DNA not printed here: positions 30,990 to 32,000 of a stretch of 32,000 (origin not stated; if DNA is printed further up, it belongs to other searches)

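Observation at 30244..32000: Candidate archaeal lipid-linked pentofuranose donor pathway: FAD enzyme + DPPR-synthase-like UbiA, with prs and several GT-C enzymes in the same island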

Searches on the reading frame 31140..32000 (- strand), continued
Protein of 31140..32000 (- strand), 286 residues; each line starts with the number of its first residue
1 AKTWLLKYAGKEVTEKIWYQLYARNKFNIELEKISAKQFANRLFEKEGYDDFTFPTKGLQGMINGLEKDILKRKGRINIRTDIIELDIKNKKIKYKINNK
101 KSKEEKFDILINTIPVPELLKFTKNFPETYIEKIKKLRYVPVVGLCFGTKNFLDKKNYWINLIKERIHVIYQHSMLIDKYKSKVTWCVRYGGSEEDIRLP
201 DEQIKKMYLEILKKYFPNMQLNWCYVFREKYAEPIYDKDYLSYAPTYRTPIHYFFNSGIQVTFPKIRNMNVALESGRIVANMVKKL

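Call 81: search_protein_families(library=ncbifam, proteins=[L170:2437-3897:+, L170:3894-5231:+, L170:5244-5981:+, L170:5981-6913:+, L170:6923-8206:+, L170:8203-8619:+, L170:9291-10880:-, L170:11123-12754:-], max_evalue=0.00001)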
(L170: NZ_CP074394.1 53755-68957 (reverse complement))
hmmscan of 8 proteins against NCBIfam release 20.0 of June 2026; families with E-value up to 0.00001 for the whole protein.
L170:2437-3897:+ (486 aa): 8 families
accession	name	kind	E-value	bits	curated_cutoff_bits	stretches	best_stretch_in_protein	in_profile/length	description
NF006088.0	PRK08238.1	equivalog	1e-159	532.3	351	1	15-485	9-479/482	UbiA family prenyltransferase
NF008978.0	PRK12324.1-4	equivalog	2e-36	125.6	207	1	181-485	16-318/322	decaprenyl-phosphate phosphoribosyltransferase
NF008977.0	PRK12324.1-2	equivalog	7.1e-34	117.5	234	1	199-483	4-286/297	decaprenyl-phosphate phosphoribosyltransferase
NF008976.0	PRK12324.1-1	equivalog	1.9e-27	96.4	474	1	199-470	20-287/306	decaprenyl-phosphate phosphoribosyltransferase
NF009523.0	PRK12884.1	equivalog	2.6e-16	59.7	269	1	218-445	26-234/279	prenyltransferase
NF035940.1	prenyl_rel_EboC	equivalog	3.4e-08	33.2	250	1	232-376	39-182/292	UbiA-like protein EboC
NF009521.0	PRK12882.1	equivalog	4.1e-07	29.5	296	1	234-408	41-204/280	geranylgeranylglycerol-phosphate geranylgeranyltransferase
TIGR01473.1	cyoE_ctaB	equivalog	8.2e-07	29.1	210.3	1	214-362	18-169/281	heme o synthase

L170:3894-5231:+ (445 aa): 7 families
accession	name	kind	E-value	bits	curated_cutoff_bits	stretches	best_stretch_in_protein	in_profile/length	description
NF053785.1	DcplphribOxDprE1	equivalog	3.4e-111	372.6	500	1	13-428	8-428/449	decaprenylphosphoryl-beta-D-ribose oxidase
TIGR01679.1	bact_FAD_ox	subfamily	7e-13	48.3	292.25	1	63-188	51-175/419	FAD-linked oxidoreductase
NF008439.0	PRK11282.1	equivalog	7.2e-09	34.9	284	1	40-187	21-172/358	glycolate oxidase subunit GlcE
TIGR01678.1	FAD_lactone_ox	subfamily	1.8e-08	33.7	396.8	1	63-186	57-179/438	sugar 1,4-lactone oxidase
TIGR00387.1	glcD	equivalog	8.5e-07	28.2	567.9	1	63-188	41-173/413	glycolate oxidase subunit GlcD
TIGR01676.1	GLDHase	equivalog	4.5e-06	25.7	458.25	1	59-185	101-225/541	L-galactonolactone dehydrogenase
TIGR01677.1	pln_FAD_oxido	subfamily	4.9e-06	25.3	383.1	1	64-185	83-211/560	FAD-dependent oxidoreductase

L170:5244-5981:+ (245 aa): 154 families (the best 25 are shown)
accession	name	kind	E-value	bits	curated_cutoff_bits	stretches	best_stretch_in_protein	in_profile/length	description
NF005489.0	PRK07102.1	equivalog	1.5e-73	247.4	267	1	2-245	3-243/243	SDR family oxidoreductase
NF053786.1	DcplherypntRedDprE2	equivalog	5.3e-47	160.6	250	1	3-244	11-251/252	decaprenylphospho-beta-D-erythro-pentofuranosid-2-ulose 2-reductase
NF004110.0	PRK05599.1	equivalog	1.8e-33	116.1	362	1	1-243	1-244/246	SDR family oxidoreductase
NF006099.0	PRK08251.1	equivalog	1.6e-26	93.1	253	1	2-243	6-249/250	SDR family oxidoreductase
NF005681.0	PRK07478.1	subfamily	1.3e-21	77.2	267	1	3-194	9-201/254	SDR family oxidoreductase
NF005437.0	PRK07024.1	equivalog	2.7e-21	76.2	266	1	2-243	6-246/259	SDR family oxidoreductase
NF052558.1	MBtsdlDhBudC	equivalog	3.4e-21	76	270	1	3-200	6-199/250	meso-2,3-butanediol dehydrogenase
NF009466.0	PRK12826.1-2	subfamily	1.6e-20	73.6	222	1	1-191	4-195/248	3-oxoacyl-ACP reductase FabG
NF006509.0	PRK08945.1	equivalog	2.4e-20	72.8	269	1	3-187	16-203/248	YciK family oxidoreductase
NF005559.1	PRK07231.1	subfamily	3.4e-20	72.6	215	1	3-189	7-192/249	glucose 1-dehydrogenase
TIGR01830.1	3oxo_ACP_reduc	equivalog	2.4e-19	70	297.75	1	3-194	1-192/239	3-oxoacyl-[acyl-carrier-protein] reductase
TIGR04316.1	dhbA_paeA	equivalog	4.9e-19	68.9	300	1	3-192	1-189/250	2,3-dihydro-2,3-dihydroxybenzoate dehydrogenase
NF004198.0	PRK05653.1-3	equivalog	8.5e-19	68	296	1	2-194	9-200/248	3-oxoacyl-ACP reductase FabG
NF004778.0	PRK06124.1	equivalog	5.7e-18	65.2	303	1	4-189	15-199/256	SDR family oxidoreductase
NF038213.1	SDR_TniO_fam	equivalog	2.8e-17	62.9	300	1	3-185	5-194/249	SDR family oxidoreductase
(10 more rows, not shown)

L170:5981-6913:+ (310 aa): 8 families
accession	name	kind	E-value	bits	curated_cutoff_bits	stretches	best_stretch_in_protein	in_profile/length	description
NF042422.1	oxyalk_red_OleD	equivalog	4.2e-10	39.5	580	1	3-122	2-117/329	2-alkyl-3-oxoalkanoate reductase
NF050030.1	thlkprotThyD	equivalog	1.7e-09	37.3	400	1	3-133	2-134/305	thylakoid membrane protein ThyD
TIGR01181.1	dTDP_gluc_dehyt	equivalog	2e-09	37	365.1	1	3-231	1-262/321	dTDP-glucose 4,6-dehydratase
TIGR02197.1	heptose_epim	equivalog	4.6e-09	35.9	274.6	1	4-126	1-126/316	ADP-glyceromanno-heptose 6-epimerase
NF042423.1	oxyalk_red_Shew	equivalog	9.9e-09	34.7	580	1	2-158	9-179/331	2-alkyl-3-oxoalkanoate reductase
TIGR03466.1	HpnA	hypoth_equivalog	4.2e-07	29.1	367.65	0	3-124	2-122/327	hopanoid-associated sugar epimerase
TIGR01214.1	rmlD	equivalog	1.3e-06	27.7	224.05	0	3-231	1-227/285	dTDP-4-dehydrorhamnose reductase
NF004520.0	PRK05865.1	equivalog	6e-06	24.4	1509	1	3-205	2-175/854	sugar epimerase family protein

L170:6923-8206:+ (427 aa): 26 families (the best 25 are shown)
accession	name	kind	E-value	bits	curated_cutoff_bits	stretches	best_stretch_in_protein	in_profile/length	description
NF005560.0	PRK07233.1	equivalog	4.3e-153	510.2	252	1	3-426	2-429/435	hypothetical protein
TIGR03467.1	HpnE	equivalog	5.7e-25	88.5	283.05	1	4-399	1-402/430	hydroxysqualene dehydroxylase HpnE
NF005548.0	PRK07208.1-4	equivalog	1.7e-20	73.1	389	1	2-386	4-408/488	hypothetical protein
NF005545.0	PRK07208.1-1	equivalog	1.8e-17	62.9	451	2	189-386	212-419/504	hypothetical protein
NF005547.0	PRK07208.1-3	equivalog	7e-14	51.4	380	1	3-379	6-392/465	hypothetical protein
NF045637.1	carotdesatCrtDProt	equivalog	1.3e-13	50.4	580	1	4-40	1-37/485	1-hydroxycarotenoid 3,4-desaturase CrtD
TIGR02734.1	crtI_fam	subfamily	1.5e-13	50.3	238.1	1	4-43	1-40/504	phytoene desaturase family protein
NF058655.1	CrtID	equivalog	2.3e-11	43.2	640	0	194-284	214-305/478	bifunctional phytoene desaturase/3,4-desaturase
TIGR02733.1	desat_CrtD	equivalog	8e-11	41.3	549.7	0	3-43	3-43/492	C-3',4' desaturase CrtD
NF001933.0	PRK00711.1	subfamily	7.6e-10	38.4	383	0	3-37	2-36/429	D-amino acid dehydrogenase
TIGR02731.1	phytoene_desat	equivalog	2.8e-09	36.2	569.4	1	3-263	1-283/453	15-cis-phytoene desaturase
TIGR02732.1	zeta_caro_desat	equivalog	6e-09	35.3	622.15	1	3-89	1-88/474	9,9'-di-cis-zeta-carotene desaturase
NF008845.0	PRK11883.1-5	equivalog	8.1e-09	34.3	560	0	3-94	6-104/468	protoporphyrinogen oxidase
NF045689.1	BCarotKetCrtO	equivalog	8.3e-09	34.5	1000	0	4-59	6-61/563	beta-carotene ketolase CrtO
TIGR00562.1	proto_IX_ox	equivalog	8.8e-09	34.4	97.85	0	2-133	3-142/470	protoporphyrinogen oxidase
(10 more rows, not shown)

L170:8203-8619:+ (138 aa): 0 families

L170:9291-10880:- (529 aa): 0 families

L170:11123-12754:- (543 aa): 0 families

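Call 86: get_annotated_region(hit=H2, flank=7000)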
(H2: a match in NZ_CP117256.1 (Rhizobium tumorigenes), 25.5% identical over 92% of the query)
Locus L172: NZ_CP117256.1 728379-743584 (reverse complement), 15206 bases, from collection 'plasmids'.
description: Rhizobium tumorigenes strain 1078 plasmid pRt1078, complete sequence
organism: Rhizobium tumorigenes (NCBI taxid 2041385)
taxonomy: Bacteria; Pseudomonadota; Alphaproteobacteria; Hyphomicrobiales; Rhizobiaceae; Rhizobium; Rhizobium tumorigenes
host: -; source: Rubus sp.,pure bacterial culture,Aerial tumor; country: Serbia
typing (MOB-suite, as given by PLSDB): non-mobilizable
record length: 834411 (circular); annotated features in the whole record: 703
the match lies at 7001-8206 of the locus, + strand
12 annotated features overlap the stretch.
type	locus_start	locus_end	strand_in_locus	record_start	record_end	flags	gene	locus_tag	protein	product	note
CDS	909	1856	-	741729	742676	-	-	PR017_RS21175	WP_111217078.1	HEPN domain-containing protein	-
CDS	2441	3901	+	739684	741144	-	-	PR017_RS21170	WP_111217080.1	UbiA family prenyltransferase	-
CDS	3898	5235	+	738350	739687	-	-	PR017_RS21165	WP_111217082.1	FAD-binding oxidoreductase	-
CDS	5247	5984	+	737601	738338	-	-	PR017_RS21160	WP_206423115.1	SDR family NAD(P)-dependent oxidoreductase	-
CDS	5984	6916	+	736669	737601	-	-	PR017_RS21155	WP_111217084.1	NAD-dependent epimerase/dehydratase family protein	-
CDS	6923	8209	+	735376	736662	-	-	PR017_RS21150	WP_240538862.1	NAD(P)/FAD-dependent oxidoreductase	-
CDS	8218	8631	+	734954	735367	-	-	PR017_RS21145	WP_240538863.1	GtrA family protein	GO:0000271 - polysaccharide biosynthetic process [Evidence IEA]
CDS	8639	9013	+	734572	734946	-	-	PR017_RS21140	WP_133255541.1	hypothetical protein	-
CDS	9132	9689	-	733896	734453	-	-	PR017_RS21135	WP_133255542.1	hypothetical protein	-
CDS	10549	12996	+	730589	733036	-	-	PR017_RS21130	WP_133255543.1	hypothetical protein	-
CDS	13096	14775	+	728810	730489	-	pseG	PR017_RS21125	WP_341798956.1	UDP-2,4-diacetamido-2,4, 6-trideoxy-beta-L-altropyranose hydrolase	-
CDS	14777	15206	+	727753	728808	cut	pseI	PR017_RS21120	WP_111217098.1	pseudaminic acid synthase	-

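Call 87: get_annotated_region(hit=H6, flank=7000)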
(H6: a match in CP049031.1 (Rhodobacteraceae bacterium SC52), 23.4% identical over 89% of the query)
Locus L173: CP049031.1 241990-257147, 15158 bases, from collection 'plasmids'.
description: Rhodobacteraceae bacterium SC52 plasmid pSC52_3, complete sequence
organism: Rhodobacteraceae bacterium SC52 (NCBI taxid 2745590)
taxonomy: Bacteria; Pseudomonadota; Alphaproteobacteria; Rhodobacterales; Paracoccaceae; ; Rhodobacteraceae bacterium SC52
host: -; source: Apostichopus japonicus,pure culture,Intestine content; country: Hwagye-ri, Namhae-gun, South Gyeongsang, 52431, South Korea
typing (MOB-suite, as given by PLSDB): non-mobilizable
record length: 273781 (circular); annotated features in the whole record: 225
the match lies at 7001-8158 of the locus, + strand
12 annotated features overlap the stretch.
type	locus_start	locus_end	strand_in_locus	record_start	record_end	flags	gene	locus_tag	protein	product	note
CDS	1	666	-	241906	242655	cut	-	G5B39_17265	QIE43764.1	hypothetical protein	-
CDS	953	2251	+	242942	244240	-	-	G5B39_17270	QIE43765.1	hypothetical protein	-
CDS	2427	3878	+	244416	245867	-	-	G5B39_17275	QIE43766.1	UbiA family prenyltransferase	-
CDS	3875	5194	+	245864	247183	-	-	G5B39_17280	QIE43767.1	FAD-binding oxidoreductase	-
CDS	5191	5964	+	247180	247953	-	-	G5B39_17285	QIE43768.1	SDR family NAD(P)-dependent oxidoreductase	-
CDS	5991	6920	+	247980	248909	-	-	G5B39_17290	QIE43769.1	NAD-dependent epimerase/dehydratase family protein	-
CDS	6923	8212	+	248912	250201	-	-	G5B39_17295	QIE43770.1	NAD(P)/FAD-dependent oxidoreductase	-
CDS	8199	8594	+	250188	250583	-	-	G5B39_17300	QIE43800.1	GtrA family protein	-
CDS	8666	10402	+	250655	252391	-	-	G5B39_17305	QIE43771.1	hypothetical protein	-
CDS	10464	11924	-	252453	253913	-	-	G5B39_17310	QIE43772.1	glycosyltransferase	-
CDS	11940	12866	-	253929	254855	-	-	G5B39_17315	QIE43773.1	NAD-dependent epimerase/dehydratase family protein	-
CDS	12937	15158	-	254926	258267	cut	-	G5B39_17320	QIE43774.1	glycosyltransferase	-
